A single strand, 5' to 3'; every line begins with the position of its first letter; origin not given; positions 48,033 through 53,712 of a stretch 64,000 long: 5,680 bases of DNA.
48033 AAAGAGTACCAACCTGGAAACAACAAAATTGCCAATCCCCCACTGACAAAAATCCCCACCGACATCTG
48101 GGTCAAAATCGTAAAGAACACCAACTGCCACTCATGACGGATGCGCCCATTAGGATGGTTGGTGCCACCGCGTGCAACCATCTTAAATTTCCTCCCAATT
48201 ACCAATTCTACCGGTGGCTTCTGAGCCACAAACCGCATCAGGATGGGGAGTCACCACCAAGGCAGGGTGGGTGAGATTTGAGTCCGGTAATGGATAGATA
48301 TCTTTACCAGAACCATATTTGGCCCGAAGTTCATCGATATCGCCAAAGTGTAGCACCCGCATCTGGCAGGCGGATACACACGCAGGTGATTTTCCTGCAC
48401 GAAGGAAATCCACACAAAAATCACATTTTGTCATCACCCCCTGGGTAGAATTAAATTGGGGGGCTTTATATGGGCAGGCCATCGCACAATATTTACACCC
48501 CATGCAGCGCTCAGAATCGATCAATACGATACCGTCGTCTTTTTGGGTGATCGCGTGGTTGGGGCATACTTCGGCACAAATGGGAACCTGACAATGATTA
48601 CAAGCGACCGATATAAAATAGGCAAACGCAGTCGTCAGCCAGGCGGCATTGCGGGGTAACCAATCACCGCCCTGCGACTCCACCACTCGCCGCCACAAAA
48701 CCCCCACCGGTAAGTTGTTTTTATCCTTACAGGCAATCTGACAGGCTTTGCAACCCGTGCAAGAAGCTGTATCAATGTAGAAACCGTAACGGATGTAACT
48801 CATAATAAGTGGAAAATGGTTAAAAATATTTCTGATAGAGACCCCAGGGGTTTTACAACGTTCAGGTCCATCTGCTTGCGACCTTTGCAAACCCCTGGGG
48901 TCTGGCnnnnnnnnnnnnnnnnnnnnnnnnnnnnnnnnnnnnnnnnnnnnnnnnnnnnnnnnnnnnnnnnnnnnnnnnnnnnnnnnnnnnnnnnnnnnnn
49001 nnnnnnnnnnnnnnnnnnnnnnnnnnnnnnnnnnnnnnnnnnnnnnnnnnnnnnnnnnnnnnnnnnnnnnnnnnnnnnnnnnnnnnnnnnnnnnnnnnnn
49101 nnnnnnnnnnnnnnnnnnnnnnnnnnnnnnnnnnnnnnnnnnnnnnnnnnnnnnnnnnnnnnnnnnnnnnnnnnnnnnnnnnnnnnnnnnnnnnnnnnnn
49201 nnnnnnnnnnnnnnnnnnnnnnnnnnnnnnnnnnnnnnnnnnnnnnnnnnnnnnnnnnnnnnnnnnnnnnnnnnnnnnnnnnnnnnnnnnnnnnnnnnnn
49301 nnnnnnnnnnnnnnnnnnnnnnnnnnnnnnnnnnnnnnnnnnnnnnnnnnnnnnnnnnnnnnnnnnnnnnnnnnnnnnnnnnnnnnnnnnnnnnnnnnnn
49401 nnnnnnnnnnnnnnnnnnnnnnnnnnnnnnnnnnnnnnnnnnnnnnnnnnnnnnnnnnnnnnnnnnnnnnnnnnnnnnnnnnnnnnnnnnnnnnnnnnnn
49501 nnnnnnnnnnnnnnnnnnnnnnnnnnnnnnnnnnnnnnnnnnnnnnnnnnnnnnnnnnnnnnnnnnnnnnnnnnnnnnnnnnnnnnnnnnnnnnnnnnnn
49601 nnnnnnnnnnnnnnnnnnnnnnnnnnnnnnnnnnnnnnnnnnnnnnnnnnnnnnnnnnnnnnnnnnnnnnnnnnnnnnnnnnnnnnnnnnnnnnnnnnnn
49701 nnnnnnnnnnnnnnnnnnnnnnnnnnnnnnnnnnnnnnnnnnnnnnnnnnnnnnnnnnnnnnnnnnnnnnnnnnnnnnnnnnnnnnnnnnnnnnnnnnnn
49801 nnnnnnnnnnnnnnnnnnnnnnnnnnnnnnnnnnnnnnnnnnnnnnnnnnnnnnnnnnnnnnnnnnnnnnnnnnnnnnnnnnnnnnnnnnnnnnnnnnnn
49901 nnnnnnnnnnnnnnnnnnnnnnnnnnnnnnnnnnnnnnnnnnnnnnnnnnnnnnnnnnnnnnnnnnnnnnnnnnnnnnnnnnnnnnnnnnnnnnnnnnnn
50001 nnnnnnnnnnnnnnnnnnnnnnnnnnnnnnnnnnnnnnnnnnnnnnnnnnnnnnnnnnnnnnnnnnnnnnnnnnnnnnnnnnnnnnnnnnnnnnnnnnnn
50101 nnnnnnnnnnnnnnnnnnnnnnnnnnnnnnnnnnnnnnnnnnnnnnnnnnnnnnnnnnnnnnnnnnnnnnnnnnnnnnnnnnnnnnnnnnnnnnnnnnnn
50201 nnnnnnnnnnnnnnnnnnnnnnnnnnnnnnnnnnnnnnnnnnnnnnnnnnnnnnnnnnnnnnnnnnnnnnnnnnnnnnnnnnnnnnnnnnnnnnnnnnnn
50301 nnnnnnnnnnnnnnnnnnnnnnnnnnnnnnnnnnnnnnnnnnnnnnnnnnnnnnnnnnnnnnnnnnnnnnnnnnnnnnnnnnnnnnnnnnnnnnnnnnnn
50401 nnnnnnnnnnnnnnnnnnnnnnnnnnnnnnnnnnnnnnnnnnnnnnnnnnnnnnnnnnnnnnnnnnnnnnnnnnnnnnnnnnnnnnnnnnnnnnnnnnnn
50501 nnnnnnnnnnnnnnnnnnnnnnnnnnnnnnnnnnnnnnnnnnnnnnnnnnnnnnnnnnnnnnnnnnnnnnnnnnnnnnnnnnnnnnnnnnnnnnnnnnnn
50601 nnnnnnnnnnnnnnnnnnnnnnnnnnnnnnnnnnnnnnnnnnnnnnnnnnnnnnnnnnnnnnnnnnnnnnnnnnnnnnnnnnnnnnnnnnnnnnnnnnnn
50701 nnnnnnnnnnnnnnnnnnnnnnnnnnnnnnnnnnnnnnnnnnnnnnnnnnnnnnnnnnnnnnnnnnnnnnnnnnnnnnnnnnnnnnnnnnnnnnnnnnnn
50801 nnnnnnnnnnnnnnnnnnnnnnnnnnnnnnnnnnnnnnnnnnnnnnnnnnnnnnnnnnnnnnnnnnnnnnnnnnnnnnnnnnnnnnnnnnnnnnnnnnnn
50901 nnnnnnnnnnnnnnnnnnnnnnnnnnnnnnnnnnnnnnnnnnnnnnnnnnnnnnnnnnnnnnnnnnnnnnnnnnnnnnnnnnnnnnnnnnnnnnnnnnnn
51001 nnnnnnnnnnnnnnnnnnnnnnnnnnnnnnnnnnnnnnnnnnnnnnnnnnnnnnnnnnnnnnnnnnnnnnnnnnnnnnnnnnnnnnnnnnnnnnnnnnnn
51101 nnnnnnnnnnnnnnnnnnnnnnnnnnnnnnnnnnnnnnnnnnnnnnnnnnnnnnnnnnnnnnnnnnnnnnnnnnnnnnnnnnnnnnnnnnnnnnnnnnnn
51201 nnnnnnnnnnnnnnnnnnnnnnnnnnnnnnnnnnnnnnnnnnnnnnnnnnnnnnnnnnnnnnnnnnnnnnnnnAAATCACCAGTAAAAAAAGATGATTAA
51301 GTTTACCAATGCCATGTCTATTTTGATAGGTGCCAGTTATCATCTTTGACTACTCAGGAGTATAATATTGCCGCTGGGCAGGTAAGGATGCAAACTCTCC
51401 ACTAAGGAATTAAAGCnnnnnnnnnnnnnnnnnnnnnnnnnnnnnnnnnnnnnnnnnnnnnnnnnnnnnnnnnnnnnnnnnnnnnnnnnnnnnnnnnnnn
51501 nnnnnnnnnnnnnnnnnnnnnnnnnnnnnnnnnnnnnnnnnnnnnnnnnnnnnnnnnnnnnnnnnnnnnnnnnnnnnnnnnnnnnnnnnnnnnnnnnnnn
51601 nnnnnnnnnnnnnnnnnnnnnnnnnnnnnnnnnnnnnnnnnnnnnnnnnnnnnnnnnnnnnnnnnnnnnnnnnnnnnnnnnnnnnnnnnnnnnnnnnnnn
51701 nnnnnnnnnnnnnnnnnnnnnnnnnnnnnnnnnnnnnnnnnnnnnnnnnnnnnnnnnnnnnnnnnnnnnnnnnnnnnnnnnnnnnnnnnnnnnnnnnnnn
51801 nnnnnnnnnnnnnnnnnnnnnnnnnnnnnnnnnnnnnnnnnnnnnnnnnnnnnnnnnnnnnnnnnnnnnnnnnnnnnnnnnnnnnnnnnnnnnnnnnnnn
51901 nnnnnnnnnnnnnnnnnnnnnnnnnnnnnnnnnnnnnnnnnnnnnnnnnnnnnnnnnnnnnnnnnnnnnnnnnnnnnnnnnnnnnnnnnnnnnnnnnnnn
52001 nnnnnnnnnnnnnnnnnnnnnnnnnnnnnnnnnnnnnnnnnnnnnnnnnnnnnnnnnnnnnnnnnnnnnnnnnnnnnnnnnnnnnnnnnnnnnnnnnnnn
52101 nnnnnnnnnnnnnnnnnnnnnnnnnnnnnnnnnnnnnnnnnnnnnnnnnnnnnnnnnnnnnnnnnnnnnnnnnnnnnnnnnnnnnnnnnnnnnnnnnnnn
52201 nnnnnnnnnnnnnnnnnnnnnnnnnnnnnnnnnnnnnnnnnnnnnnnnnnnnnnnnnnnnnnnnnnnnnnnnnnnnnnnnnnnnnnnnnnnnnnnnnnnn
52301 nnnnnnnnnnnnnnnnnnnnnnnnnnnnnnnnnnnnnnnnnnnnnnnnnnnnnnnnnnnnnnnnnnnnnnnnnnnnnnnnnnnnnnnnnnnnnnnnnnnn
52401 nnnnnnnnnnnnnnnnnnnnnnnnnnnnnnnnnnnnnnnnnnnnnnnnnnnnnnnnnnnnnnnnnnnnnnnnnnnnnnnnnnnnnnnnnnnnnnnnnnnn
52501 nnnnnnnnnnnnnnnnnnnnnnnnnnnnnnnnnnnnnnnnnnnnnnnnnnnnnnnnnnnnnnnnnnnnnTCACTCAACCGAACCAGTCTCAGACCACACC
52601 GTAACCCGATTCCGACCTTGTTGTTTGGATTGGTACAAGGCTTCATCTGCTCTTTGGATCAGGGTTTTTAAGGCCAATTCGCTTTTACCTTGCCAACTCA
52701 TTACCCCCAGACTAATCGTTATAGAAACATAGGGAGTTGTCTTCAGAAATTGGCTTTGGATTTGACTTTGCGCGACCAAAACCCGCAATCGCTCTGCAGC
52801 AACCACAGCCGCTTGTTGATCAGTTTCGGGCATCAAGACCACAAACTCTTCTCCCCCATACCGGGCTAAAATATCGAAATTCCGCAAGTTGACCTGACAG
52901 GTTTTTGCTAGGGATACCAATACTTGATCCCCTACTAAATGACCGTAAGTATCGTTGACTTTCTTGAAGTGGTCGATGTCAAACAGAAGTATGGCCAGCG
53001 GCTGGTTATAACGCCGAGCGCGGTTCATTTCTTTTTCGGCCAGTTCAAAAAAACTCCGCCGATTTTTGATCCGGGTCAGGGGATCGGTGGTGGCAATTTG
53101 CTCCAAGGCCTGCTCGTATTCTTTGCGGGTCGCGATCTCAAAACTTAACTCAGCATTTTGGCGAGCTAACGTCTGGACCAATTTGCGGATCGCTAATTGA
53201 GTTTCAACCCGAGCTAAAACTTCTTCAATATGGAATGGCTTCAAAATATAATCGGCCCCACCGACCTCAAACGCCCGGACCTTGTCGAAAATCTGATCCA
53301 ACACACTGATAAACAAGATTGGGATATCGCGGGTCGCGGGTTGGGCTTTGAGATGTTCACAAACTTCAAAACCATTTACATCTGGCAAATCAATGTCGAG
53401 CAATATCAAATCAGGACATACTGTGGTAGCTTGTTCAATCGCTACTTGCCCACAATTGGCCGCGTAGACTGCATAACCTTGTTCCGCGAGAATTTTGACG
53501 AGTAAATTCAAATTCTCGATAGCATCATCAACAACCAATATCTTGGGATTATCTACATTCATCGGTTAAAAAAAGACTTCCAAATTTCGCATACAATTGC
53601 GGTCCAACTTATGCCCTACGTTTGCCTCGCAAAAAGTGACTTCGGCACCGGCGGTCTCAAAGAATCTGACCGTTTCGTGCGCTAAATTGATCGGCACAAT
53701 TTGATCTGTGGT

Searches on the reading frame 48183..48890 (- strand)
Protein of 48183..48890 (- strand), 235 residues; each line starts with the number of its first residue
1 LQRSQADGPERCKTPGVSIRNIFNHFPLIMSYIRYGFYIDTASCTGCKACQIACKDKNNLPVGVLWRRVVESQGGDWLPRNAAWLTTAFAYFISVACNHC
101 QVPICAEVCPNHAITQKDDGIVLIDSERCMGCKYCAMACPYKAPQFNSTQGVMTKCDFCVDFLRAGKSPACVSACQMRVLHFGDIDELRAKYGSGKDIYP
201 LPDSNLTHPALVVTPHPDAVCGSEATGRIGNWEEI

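Call 54: search_protein_families(library=pfam, proteins=[window:48183-48890:-])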
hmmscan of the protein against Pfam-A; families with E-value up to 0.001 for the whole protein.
window:48183-48890:- (235 aa): 9 families
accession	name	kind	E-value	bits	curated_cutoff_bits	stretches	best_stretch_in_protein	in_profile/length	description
PF13247.11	Fer4_11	-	3.3e-25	88.6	26.2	1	90-184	3-99/100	4Fe-4S dicluster domain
PF12838.12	Fer4_7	-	7.8e-12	45.9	27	1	97-143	2-52/52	4Fe-4S dicluster domain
PF00037.32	Fer4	-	1.6e-11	43.9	21.1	1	123-144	2-23/24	4Fe-4S binding domain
PF12797.12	Fer4_2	-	6.1e-11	42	24.5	2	121-141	2-22/22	4Fe-4S binding domain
PF13237.11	Fer4_10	-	4e-09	36.7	25.5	2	122-175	2-52/53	4Fe-4S dicluster domain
PF12837.12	Fer4_6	-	5.1e-08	32.9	25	1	121-143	1-23/24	4Fe-4S binding domain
PF13187.11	Fer4_9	-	1.1e-07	32.2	27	1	96-142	1-50/52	4Fe-4S dicluster domain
PF25160.1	LdpA_Fe-S-bd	-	1.4e-05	25.2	27.6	1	99-143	4-42/49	LdpA Fe-S cluster-binding domain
PF14697.11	Fer4_21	-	0.00051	20.6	35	0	97-141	8-53/59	4Fe-4S dicluster domain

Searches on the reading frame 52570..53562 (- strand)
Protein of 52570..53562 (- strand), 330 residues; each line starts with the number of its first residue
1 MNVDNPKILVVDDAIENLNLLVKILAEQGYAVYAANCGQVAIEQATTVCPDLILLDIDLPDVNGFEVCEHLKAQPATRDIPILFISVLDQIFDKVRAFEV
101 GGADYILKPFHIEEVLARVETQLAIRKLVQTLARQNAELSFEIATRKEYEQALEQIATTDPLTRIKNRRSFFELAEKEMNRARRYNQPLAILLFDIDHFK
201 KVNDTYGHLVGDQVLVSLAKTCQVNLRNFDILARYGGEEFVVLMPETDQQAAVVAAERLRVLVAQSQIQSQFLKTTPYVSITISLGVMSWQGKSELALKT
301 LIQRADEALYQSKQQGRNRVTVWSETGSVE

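Call 55: search_protein_families(library=pfam, proteins=[window:52570-53562:-])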
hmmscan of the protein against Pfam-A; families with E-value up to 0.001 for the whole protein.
window:52570-53562:- (330 aa): 3 families
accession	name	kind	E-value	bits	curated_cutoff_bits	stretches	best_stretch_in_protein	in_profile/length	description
PF00990.26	GGDEF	-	1.4e-49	168.4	23.8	1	157-319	1-161/161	Diguanylate cyclase, GGDEF domain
PF00072.30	Response_reg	-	1e-25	90.5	30.2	1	8-119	1-110/111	Response regulator receiver domain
PF22335.1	Cas10-Cmr2_palm2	-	0.00087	19.8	27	0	236-321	58-133/133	Cas10/Cmr2, second palm domain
